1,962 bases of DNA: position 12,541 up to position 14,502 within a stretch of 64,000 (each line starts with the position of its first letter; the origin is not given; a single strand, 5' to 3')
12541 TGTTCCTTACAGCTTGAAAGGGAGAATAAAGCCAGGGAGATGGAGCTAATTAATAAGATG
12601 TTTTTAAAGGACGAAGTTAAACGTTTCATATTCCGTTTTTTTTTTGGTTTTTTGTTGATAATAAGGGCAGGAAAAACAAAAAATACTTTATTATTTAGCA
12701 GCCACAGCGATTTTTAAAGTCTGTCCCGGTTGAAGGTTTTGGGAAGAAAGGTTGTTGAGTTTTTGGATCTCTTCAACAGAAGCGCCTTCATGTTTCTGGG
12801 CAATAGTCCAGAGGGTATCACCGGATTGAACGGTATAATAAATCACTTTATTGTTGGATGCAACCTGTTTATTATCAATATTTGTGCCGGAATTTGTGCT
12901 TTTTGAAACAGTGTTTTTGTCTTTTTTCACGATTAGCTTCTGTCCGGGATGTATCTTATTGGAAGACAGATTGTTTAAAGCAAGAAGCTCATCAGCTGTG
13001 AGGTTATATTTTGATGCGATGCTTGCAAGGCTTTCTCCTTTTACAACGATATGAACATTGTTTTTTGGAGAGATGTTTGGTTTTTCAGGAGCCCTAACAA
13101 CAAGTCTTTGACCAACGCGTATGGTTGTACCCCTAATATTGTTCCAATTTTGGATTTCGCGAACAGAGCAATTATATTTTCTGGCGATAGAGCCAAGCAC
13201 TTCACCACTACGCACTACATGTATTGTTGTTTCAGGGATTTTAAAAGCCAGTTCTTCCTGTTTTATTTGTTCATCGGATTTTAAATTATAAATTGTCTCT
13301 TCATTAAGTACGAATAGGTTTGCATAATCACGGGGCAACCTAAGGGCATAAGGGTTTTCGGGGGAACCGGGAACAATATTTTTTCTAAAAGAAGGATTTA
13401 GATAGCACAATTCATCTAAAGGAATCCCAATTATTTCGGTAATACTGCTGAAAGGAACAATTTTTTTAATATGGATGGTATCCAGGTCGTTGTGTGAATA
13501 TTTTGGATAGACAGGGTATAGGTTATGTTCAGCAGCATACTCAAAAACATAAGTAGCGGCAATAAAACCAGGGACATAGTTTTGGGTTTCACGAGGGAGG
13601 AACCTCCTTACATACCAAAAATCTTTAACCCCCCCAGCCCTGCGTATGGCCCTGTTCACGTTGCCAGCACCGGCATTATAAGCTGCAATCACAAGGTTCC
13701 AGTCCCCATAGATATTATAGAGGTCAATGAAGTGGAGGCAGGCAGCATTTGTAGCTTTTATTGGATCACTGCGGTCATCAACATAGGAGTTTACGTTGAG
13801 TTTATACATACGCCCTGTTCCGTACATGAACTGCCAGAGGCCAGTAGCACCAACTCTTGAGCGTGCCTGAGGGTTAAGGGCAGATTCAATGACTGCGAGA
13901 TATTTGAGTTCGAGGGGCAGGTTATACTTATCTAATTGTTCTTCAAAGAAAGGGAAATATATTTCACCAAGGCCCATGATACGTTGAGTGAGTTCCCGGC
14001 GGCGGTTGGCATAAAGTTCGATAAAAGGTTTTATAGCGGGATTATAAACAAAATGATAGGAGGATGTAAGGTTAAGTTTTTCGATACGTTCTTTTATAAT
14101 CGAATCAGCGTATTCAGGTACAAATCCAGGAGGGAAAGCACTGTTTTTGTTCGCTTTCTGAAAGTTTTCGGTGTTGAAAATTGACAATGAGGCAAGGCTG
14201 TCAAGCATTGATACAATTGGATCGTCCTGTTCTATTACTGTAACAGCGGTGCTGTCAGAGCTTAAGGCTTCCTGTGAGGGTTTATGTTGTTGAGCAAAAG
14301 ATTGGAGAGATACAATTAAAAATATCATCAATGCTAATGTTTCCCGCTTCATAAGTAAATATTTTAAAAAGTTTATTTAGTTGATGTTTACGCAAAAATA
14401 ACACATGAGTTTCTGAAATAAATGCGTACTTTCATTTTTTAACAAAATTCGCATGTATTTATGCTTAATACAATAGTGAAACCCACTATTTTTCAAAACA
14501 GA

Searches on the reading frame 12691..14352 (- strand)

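Call 87: search_protein_families(library=pfam, proteins=[window:12691-14352:-], max_evalue=0.00001)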
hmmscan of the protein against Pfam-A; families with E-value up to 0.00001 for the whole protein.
window:12691-14352:- (553 aa): 5 families
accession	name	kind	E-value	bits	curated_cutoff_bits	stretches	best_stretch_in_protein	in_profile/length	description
PF01476.26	LysM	-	2.3e-49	165.5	20.9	3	506-548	1-42/43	LysM domain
PF01464.25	SLT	-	5.7e-27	94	21.3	1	136-243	4-112/117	Transglycosylase SLT domain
PF23473.1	LysM3_LYK4_5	-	9.3e-09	35.7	29.3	0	435-469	6-40/48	LYK4/5 LysM3 domain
PF23446.1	LysM1_NFP_LYK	-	2.3e-08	35.2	36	0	441-475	17-53/60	NFP/LYK LysM1 domain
PF23577.1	LysM_RLK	-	9.8e-08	32.4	27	0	438-457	7-25/44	LysM domain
